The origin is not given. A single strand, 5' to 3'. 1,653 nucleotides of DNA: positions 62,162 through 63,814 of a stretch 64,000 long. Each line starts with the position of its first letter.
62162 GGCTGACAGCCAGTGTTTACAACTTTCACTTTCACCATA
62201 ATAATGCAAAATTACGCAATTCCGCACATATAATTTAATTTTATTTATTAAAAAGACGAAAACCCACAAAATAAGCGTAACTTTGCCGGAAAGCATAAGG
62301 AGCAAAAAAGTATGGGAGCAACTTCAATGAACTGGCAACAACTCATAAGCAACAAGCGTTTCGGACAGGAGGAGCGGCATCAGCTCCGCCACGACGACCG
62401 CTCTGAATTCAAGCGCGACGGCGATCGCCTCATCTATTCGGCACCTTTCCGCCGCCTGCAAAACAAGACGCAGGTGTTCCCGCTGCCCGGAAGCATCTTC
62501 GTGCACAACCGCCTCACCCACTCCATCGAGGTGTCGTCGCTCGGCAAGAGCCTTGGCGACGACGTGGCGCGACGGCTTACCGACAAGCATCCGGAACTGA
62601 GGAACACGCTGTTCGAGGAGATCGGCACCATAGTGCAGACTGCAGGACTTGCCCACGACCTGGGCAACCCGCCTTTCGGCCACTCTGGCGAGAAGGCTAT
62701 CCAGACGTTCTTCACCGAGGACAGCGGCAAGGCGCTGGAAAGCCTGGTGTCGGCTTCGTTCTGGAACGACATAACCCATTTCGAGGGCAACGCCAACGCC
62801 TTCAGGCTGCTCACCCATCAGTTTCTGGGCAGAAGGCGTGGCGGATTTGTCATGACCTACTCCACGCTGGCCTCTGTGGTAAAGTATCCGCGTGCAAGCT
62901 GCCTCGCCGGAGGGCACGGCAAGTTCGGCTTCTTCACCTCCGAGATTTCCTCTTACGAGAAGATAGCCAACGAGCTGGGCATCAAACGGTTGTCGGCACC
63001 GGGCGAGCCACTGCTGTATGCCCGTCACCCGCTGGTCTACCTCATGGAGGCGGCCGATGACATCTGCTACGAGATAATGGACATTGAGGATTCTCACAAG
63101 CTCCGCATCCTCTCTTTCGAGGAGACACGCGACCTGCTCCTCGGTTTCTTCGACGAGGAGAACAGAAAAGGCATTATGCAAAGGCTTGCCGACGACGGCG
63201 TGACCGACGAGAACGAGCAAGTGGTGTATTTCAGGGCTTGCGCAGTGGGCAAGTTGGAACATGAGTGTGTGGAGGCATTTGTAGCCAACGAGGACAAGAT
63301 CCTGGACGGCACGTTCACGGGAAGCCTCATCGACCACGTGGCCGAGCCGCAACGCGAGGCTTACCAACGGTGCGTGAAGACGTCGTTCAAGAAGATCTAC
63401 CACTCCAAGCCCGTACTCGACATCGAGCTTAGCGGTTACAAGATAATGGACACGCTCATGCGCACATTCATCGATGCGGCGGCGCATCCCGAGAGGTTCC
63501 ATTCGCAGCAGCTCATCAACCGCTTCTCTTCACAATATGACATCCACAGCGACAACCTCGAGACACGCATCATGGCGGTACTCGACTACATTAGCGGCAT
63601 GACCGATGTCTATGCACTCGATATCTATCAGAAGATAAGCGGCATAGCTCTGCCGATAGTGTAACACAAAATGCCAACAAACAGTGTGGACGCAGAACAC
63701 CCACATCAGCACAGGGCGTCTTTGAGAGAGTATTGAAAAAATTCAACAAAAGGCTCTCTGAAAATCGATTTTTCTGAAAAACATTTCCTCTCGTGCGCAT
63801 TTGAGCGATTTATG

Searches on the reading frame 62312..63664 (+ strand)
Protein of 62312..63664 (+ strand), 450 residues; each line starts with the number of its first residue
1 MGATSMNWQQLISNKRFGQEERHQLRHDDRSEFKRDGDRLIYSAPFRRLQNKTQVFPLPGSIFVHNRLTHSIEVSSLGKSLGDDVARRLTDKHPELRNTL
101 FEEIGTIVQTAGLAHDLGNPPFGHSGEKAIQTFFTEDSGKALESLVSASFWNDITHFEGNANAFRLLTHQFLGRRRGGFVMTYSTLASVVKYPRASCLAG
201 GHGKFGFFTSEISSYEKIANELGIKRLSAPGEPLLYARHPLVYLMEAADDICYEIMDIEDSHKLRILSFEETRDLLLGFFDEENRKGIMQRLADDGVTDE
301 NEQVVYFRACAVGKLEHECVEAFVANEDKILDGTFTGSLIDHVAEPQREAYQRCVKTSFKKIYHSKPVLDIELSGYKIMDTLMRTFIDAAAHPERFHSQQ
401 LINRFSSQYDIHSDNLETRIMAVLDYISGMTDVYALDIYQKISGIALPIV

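Call 14: search_protein_families(library=pfam, proteins=[window:62312-63664:+])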
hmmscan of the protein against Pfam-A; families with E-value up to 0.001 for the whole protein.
window:62312-63664:+ (450 aa): 2 families
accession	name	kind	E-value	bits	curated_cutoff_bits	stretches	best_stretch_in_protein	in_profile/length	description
PF13286.11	HD_assoc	-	6.6e-08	33.4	22.2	1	355-441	15-91/91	Phosphohydrolase-associated domain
PF01966.28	HD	-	1.5e-07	32.2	22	1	67-135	1-54/116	HD domain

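Call 21: find_encoding_contigs(protein=window:62312-63664:+, flank=10000, max_places=10)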
Protein window:62312-63664:+ (450 aa): no gene with exactly this product is on record in the collection.

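Call 24: find_encoding_contigs(protein=window:62327-63664:+, flank=10000, max_places=10)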
Protein window:62327-63664:+ (445 aa): 1 contig read that carries it; 1 place shown.
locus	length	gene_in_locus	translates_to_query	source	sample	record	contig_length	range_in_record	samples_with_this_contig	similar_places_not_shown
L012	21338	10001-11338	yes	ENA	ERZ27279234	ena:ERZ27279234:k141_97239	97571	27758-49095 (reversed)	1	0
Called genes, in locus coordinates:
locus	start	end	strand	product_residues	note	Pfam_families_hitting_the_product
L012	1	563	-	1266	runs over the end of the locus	PF18076:FGAR-AT_N, PF18072:FGAR-AT_linker, PF02769:AIRS_C, PF22689:FGAR-AT_PurM_N-like, PF02769:AIRS_C, PF13507:GATase_5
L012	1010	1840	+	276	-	PF00691:OmpA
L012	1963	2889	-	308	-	PF02588:YitT_membrane, PF10035:DUF2179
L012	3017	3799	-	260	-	PF00702:Hydrolase (faint), PF08282:Hydrolase_3, PF05116:S6PP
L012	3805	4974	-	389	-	PF13650:Asp_protease_2 (weak), PF00595:PDZ (weak), PF17820:PDZ_6 (faint)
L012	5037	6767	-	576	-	PF01551:Peptidase_M23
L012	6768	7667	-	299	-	PF14125:DUF4292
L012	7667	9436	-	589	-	PF12895:ANAPC3 (faint), PF13174:TPR_6 (faint), PF13428:TPR_14 (faint), PF13429:TPR_15 (faint), PF13432:TPR_16 (faint), PF00515:TPR_1 (faint), PF13181:TPR_8 (faint), PF23914:TPR_CcmH_CycH, +6 more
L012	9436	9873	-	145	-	PF00692:dUTPase, PF22769:DCD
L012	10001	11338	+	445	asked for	PF01966:HD (weak), PF13286:HD_assoc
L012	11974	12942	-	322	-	PF13444:Acetyltransf_5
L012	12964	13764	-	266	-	PF19576:Acyltransf_2, PF01553:Acyltransferase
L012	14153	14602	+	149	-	PF02381:MraZ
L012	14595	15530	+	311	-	PF01795:Methyltransf_5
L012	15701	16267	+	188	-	PF19579:FtsL_2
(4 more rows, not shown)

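Call 60: find_homologous_proteins(query=window:62327-63664:+, max_evalue=1e-100)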
Query window:62327-63664:+ (445 aa): 8000 proteins with E <= 1e-100 among 8000 candidates; the best 120 are listed.
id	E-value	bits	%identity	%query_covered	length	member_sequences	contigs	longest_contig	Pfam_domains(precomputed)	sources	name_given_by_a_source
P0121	8.8e-280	946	93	100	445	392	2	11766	PF13286.12,PF01966.29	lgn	-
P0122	7.0e-265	897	88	100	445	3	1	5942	PF13286.12,PF01966.29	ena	-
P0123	2.3e-263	892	87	100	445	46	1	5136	PF13286.12,PF01966.29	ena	-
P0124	2.1e-261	885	87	100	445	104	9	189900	PF13286.12,PF01966.29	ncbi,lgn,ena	-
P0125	4.6e-259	878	85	100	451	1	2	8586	PF13286.12,PF01966.29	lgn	-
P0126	4.3e-258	874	86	100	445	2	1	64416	PF13286.12,PF01966.29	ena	-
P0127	1.4e-256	869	85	100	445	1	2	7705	PF13286.12,PF01966.29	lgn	-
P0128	9.5e-256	867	84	100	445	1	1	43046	PF13286.12,PF01966.29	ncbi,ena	-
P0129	4.6e-255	864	84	100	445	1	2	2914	PF13286.12,PF01966.29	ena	-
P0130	5.1e-254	861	85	100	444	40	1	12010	PF13286.12,PF01966.29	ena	-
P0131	5.4e-254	861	84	100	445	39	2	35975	PF13286.12,PF01966.29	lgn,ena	-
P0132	1.9e-253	859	84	100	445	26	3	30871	PF13286.12,PF01966.29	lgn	-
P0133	2.2e-253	859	84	100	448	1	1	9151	PF13286.12,PF01966.29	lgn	-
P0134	1.2e-252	856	84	100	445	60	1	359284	PF13286.12,PF01966.29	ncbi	-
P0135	6.2e-246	834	82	100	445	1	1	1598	PF13286.12,PF01966.29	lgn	-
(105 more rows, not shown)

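Call 61: find_encoding_contigs(protein=P0124, flank=3000, max_places=4)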
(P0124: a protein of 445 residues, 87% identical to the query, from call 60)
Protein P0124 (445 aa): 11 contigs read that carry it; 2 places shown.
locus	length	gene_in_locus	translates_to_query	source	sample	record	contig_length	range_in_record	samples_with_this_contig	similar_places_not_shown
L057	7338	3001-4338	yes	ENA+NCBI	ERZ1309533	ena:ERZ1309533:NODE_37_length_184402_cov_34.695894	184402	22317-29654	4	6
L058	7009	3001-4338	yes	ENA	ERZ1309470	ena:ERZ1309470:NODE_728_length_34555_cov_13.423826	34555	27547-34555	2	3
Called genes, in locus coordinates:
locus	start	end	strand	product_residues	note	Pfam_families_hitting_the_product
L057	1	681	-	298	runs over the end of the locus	PF14125:DUF4292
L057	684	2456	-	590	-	PF12895:ANAPC3 (faint), PF13429:TPR_15 (faint), PF13428:TPR_14 (faint), PF25064:ARM_TT21_5th (faint), PF13181:TPR_8 (faint), PF13371:TPR_9 (faint), PF14559:TPR_19 (weak), PF23914:TPR_CcmH_CycH, +8 more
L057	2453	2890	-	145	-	PF00692:dUTPase, PF22769:DCD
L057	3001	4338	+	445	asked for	PF01966:HD (weak), PF13286:HD_assoc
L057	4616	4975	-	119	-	PF05656:DUF805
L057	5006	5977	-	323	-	PF13444:Acetyltransf_5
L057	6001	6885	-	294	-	PF19576:Acyltransf_2, PF01553:Acyltransferase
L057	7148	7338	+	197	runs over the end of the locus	PF18291:HU-HIG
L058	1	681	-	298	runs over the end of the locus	PF14125:DUF4292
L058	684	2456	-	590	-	PF12895:ANAPC3 (faint), PF13429:TPR_15 (faint), PF13428:TPR_14 (faint), PF25064:ARM_TT21_5th (faint), PF13181:TPR_8 (faint), PF13371:TPR_9 (faint), PF14559:TPR_19 (weak), PF23914:TPR_CcmH_CycH, +8 more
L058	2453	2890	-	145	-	PF00692:dUTPase, PF22769:DCD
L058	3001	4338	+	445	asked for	PF01966:HD (weak), PF13286:HD_assoc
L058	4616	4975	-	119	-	PF05656:DUF805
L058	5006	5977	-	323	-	PF13444:Acetyltransf_5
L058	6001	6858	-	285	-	PF19576:Acyltransf_2, PF01553:Acyltransferase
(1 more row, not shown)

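Call 62: find_encoding_contigs(protein=P0121, flank=3000, max_places=4)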
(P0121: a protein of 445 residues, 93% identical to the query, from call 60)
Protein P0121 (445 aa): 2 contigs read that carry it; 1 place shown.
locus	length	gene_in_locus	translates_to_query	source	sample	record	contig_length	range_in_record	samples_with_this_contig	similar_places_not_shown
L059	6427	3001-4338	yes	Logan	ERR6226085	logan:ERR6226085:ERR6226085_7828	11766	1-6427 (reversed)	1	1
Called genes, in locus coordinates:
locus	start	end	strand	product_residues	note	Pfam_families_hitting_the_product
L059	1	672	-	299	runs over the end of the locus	PF14125:DUF4292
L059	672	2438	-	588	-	PF12895:ANAPC3 (faint), PF13429:TPR_15 (faint), PF13428:TPR_14 (faint), PF13432:TPR_16 (faint), PF13181:TPR_8 (faint), PF13431:TPR_17 (faint), PF14559:TPR_19 (weak), PF23914:TPR_CcmH_CycH, +3 more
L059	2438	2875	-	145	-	PF00692:dUTPase, PF22769:DCD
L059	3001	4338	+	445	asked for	PF01966:HD (weak), PF13286:HD_assoc (weak)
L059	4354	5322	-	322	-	PF13444:Acetyltransf_5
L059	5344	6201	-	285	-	PF19576:Acyltransf_2, PF01553:Acyltransferase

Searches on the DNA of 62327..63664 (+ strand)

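Call 105: search_rna_families(source=L012, start=11330, end=11980, threshold=evalue, max_evalue=10)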
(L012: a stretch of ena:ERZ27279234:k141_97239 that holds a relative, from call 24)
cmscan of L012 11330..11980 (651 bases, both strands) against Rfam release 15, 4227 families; matches with E-value up to 10: 14.
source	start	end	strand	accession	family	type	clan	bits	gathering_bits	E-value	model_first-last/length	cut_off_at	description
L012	11797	11880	+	RF03669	mir-2767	Gene; miRNA;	-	33.4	69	0.00011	1-80/80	no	mir-2767 microRNA precursor family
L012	11799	11882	-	RF03908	MIR6459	Gene; miRNA;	-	32.5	100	2.6e-05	1-87/87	no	MIR6459 microRNA precursor family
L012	11800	11881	+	RF03908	MIR6459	Gene; miRNA;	-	32.2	100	3.2e-05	1-87/87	no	MIR6459 microRNA precursor family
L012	11798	11886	+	RF00887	mir-802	Gene; miRNA;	-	26.5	86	0.0042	1-94/94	no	mir-802 microRNA precursor family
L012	11811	11873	+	RF02847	Ref64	Gene; sRNA;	-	26.5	44.3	0.0077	1-69/69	no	Enterococcus sRNA 64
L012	11806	11873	-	RF00740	mir-370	Gene; miRNA;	-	26.1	70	0.0021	1-75/75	no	mir-370 microRNA precursor family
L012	11806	11868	-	RF02847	Ref64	Gene; sRNA;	-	25.3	44.3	0.016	1-69/69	no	Enterococcus sRNA 64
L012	11811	11868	+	RF03723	MIR7125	Gene; miRNA;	-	23.4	100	0.017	1-107/107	no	MIR7125 microRNA precursor family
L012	11770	11877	+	RF02905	sRNA41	Gene; sRNA;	-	22.7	45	0.27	1-113/113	no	Archaeal Small RNA 41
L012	11794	11885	+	RF03354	mir-459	Gene; miRNA;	-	18.3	62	0.3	1-81/81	no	mir-459 microRNA precursor family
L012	11902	11928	+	RF00900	mir-255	Gene; miRNA;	-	17.8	50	2.8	16-42/59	no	mir-255 microRNA precursor family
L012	11819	11860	-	RF03785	mir-974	Gene; miRNA;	-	15.5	90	7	1-91/91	no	mir-974 microRNA precursor family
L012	11814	11914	-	RF00624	P9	Gene;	-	14.6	43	2.2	1-74/74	no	Pseudomonas sRNA P9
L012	11748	11859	+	RF00437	HLE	Cis-reg;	-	13.2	60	7.4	1-130/130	no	Hairy RNA localisation element (HLE)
